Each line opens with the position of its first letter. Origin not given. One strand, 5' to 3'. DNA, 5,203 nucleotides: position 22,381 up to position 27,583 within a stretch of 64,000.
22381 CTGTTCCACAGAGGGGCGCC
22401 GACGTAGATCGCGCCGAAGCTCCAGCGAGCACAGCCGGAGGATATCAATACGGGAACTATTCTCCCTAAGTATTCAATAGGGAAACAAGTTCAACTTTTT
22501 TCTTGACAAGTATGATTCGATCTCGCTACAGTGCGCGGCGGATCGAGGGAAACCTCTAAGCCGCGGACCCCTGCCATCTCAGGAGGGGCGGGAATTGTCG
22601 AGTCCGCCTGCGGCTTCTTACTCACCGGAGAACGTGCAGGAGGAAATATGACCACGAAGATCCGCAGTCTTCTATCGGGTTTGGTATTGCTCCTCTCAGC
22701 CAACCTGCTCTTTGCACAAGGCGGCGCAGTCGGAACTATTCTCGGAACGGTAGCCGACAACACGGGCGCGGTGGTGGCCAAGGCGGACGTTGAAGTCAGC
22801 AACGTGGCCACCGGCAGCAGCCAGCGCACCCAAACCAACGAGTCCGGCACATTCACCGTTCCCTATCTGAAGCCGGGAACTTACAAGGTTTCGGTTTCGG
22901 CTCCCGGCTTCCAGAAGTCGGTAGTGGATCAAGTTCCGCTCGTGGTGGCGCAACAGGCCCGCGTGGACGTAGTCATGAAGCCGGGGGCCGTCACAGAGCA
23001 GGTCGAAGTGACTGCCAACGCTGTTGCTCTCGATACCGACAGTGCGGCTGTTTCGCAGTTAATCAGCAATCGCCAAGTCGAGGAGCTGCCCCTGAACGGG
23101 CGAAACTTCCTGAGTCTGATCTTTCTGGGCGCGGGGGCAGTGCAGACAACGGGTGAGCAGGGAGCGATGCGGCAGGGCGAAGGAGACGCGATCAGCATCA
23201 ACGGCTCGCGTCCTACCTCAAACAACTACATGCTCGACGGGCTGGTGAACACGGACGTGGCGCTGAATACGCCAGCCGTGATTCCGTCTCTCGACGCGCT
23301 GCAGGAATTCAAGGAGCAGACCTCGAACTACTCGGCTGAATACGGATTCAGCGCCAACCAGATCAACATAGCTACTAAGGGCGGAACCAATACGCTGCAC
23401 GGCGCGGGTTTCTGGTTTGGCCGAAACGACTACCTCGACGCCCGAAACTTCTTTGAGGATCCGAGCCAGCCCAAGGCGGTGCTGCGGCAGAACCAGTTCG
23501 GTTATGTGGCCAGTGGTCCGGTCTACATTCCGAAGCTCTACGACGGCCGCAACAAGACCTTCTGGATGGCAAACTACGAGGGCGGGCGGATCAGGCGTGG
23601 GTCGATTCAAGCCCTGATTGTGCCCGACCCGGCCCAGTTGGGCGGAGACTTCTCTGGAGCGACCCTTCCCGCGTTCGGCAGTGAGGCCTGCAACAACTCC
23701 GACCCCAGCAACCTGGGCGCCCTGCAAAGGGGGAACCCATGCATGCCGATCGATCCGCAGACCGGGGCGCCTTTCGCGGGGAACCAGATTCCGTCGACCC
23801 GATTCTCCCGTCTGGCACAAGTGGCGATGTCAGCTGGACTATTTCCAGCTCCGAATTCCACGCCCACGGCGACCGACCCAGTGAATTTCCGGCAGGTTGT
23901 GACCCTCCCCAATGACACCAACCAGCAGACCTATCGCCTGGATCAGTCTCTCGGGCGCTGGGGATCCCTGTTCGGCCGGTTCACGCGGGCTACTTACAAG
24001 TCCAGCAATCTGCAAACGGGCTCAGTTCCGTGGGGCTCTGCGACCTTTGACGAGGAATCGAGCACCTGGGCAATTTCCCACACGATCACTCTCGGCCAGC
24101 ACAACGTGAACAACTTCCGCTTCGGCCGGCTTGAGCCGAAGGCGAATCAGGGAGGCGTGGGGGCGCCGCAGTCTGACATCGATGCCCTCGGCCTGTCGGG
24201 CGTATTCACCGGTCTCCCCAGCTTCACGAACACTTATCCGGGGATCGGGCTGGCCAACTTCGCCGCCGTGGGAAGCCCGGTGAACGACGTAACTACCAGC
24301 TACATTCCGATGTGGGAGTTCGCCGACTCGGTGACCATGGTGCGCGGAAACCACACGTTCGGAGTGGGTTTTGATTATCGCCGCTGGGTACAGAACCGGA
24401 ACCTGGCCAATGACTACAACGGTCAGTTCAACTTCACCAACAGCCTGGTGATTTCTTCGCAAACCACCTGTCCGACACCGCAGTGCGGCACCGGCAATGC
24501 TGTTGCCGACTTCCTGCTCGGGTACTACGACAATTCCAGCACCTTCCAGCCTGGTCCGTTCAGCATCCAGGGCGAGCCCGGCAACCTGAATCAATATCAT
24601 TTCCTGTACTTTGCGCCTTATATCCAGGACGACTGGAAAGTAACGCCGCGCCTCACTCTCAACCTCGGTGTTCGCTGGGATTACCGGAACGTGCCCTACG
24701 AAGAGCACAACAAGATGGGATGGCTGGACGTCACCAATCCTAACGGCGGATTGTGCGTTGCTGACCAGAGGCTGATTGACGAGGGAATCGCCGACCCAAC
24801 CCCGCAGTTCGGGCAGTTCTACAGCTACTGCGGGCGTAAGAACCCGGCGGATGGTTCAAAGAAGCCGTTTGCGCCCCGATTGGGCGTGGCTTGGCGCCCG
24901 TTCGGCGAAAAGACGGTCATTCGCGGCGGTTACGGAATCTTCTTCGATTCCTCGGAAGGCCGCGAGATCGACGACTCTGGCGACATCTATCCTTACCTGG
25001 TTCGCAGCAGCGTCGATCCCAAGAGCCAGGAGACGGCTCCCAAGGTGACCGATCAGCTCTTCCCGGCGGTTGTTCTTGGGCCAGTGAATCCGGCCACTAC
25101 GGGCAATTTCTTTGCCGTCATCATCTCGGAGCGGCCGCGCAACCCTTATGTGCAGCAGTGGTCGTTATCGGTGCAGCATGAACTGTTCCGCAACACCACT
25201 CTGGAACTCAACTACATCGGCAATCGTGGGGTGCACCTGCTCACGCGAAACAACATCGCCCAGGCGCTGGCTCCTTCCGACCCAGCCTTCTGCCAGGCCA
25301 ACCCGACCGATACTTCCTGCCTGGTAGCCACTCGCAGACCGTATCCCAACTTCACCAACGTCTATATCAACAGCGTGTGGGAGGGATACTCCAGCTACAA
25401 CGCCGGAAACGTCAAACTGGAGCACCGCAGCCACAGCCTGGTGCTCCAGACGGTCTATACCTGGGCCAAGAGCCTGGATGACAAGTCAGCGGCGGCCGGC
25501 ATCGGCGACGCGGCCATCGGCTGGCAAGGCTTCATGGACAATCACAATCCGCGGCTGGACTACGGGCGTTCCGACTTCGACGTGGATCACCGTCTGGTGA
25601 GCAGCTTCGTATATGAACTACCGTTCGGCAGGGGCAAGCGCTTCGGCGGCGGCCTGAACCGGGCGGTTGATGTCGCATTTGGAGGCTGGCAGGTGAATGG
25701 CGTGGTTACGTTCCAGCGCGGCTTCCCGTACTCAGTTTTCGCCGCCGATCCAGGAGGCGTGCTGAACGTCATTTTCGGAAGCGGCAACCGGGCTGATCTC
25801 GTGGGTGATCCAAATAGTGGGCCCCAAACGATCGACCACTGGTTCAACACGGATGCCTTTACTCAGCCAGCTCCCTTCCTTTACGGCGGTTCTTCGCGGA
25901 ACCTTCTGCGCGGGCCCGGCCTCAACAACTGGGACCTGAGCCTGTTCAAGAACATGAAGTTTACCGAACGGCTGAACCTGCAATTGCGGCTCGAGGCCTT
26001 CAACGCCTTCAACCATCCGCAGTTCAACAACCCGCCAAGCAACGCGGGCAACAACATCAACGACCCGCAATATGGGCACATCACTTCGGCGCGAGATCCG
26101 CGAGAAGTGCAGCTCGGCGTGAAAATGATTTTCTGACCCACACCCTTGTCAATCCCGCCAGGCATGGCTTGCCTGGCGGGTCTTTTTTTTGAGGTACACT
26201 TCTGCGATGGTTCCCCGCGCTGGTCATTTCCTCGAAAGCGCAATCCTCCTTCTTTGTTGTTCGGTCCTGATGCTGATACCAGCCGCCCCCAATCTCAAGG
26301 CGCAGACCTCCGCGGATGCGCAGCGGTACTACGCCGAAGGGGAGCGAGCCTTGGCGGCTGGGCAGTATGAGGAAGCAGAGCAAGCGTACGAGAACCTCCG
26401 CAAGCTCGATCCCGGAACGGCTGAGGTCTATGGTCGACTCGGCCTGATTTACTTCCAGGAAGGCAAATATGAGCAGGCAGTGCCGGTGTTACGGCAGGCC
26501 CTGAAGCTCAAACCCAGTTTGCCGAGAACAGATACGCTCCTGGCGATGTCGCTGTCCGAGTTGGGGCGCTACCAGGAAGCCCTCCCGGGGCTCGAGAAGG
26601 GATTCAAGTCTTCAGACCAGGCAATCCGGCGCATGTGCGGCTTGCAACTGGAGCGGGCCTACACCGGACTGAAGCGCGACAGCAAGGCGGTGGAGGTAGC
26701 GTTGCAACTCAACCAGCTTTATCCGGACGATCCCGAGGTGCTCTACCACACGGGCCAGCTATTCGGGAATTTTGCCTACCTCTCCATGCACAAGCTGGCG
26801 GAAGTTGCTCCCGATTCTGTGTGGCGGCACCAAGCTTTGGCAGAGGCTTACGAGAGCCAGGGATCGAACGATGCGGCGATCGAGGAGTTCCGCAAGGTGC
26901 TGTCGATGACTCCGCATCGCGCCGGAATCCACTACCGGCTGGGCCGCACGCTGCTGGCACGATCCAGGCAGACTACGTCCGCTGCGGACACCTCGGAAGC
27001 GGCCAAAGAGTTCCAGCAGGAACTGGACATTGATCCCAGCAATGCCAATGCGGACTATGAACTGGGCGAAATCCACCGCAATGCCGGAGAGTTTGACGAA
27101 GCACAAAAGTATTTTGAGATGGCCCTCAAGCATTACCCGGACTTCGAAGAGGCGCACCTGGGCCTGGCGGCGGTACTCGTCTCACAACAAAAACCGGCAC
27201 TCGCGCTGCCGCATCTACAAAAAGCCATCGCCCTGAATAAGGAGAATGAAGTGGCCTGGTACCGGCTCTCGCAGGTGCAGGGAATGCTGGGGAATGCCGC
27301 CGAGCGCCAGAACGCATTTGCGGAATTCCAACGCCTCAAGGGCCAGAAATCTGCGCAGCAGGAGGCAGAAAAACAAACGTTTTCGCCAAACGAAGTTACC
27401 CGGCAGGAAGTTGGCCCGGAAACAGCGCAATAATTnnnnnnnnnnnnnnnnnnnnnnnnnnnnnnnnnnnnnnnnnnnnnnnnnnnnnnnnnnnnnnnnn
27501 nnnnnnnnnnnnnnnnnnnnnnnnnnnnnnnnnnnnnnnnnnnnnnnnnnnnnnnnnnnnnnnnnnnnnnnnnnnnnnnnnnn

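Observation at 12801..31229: A repeated operator-plus-promoter cassette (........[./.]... box; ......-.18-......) marks the transcription units of the rhamnose locus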

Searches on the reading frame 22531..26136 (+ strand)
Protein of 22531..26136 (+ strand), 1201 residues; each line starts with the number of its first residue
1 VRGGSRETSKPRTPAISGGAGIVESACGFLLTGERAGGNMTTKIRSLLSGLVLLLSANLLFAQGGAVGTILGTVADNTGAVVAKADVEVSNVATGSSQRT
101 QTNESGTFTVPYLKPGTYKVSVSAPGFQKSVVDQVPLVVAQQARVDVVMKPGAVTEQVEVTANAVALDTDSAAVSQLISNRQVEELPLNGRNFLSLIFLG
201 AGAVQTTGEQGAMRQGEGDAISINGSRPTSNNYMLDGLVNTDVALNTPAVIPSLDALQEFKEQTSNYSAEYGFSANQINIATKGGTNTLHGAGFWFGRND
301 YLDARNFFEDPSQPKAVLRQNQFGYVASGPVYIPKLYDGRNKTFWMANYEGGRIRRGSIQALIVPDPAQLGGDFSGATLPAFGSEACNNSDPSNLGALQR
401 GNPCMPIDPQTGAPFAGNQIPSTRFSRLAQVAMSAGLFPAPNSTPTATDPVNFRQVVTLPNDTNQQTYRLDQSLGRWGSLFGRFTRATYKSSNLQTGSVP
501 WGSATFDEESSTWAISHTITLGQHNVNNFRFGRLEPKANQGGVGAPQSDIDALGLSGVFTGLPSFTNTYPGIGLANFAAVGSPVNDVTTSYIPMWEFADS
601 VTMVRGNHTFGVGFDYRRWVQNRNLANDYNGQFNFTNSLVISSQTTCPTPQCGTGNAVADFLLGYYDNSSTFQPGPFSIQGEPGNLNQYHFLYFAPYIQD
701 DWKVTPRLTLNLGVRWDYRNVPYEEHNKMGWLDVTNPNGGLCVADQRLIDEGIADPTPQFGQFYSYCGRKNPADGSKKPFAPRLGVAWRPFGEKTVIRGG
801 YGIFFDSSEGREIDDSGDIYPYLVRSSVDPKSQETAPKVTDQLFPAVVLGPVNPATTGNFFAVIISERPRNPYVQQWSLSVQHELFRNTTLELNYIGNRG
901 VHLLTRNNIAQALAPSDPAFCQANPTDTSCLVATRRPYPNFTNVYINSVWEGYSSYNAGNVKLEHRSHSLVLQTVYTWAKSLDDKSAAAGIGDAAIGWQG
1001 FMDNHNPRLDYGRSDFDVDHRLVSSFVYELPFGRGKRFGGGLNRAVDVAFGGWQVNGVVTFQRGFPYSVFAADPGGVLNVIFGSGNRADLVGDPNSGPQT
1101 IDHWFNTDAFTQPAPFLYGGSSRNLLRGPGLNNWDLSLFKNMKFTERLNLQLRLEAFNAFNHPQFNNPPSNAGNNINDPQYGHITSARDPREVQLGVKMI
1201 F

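Call 11: search_protein_families(library=pfam, proteins=[window:22531-26136:+])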
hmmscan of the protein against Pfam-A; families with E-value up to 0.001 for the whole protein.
window:22531-26136:+ (1201 aa): 7 families
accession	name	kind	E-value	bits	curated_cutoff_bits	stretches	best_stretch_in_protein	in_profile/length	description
PF25183.1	OMP_b-brl_4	-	1.1e-222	742.3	30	1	281-1194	1-838/838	Outer membrane beta barrel domain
PF13620.12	CarboxypepD_reg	-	1.4e-20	73.8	32.3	1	69-150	1-82/82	Carboxypeptidase regulatory-like domain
PF13715.12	CarbopepD_reg_2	-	9e-06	26.1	32.2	1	71-151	2-78/88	CarboxypepD_reg-like domain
PF14686.12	fn3_3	-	2.5e-05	24.4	24.4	1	84-139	13-67/75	Polysaccharide lyase family 4, domain II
PF00593.30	TonB_dep_Rec_b-barrel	-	4.4e-05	24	27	1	492-802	42-238/436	TonB dependent receptor-like, beta-barrel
PF23194.1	NOMO_5th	-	0.00076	20.3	27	0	79-129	13-63/89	NOMO fifth transthyretin-like domain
PF02369.22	Big_1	-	0.00077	20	34.9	0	57-124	8-80/93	Bacterial Ig-like domain (group 1)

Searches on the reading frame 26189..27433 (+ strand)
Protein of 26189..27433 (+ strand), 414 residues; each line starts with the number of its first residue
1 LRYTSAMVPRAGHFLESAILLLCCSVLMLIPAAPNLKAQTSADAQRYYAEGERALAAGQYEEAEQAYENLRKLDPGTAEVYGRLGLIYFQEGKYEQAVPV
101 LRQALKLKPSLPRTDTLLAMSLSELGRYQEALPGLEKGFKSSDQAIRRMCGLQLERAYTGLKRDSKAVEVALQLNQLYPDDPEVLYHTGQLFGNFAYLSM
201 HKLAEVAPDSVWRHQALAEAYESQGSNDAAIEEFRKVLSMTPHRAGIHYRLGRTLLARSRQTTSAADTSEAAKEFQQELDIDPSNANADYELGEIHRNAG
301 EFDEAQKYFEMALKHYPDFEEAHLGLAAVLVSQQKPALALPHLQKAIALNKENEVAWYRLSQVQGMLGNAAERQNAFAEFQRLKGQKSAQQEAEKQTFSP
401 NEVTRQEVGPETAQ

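Call 11: search_protein_families(library=pfam, proteins=[window:26189-27433:+])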
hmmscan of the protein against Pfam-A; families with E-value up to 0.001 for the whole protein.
window:26189-27433:+ (414 aa): 28 families (the best 25 are shown)
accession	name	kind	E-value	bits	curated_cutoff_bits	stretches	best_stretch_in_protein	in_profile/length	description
PF13428.12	TPR_14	-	1.4e-33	112.3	23.5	3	288-328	3-43/44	Tetratricopeptide repeat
PF14559.12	TPR_19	-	4.9e-32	110.5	25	3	266-327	5-66/68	Tetratricopeptide repeat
PF07719.23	TPR_2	-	7.4e-31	104.1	27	2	78-110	1-33/34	Tetratricopeptide repeat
PF13414.12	TPR_11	-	1.8e-29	101.5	26.8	3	85-113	1-29/42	TPR repeat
PF13432.12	TPR_16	-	1.7e-28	99.1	32.7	4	48-112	1-65/65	Tetratricopeptide repeat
PF00515.34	TPR_1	-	5e-28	96.2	27.8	2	78-110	1-33/34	Tetratricopeptide repeat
PF13181.12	TPR_8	-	5.1e-23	79.7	25.7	1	78-110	1-33/34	Tetratricopeptide repeat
PF13431.12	TPR_17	-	1.3e-21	75.5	24.4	0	275-307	2-34/34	Tetratricopeptide repeat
PF13424.12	TPR_12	-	3.7e-21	75.5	30.1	1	50-108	16-75/77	Tetratricopeptide repeat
PF13176.12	TPR_7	-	1.7e-19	68.6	27.9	0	82-109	3-30/36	Tetratricopeptide repeat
PF12895.13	ANAPC3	-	6e-17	62.1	27.2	1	58-137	3-81/82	Anaphase-promoting complex, cyclosome, subunit 3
PF13174.12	TPR_6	-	3.4e-14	52.8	26.3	1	288-318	2-32/33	Tetratricopeptide repeat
PF24575.1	TPR_Slam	-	3.3e-13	50.4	35.2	0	209-266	45-101/104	Surface lipoprotein assembly modifier, N-terminal TPR repeats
PF13374.12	TPR_10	-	3.6e-13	49.5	27.5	0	77-107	1-31/42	Tetratricopeptide repeat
PF25063.1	ARM_TT21_C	-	7e-13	49.4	35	1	84-183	101-199/209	Tetratricopeptide repeat protein 21 C-terminal ARM domain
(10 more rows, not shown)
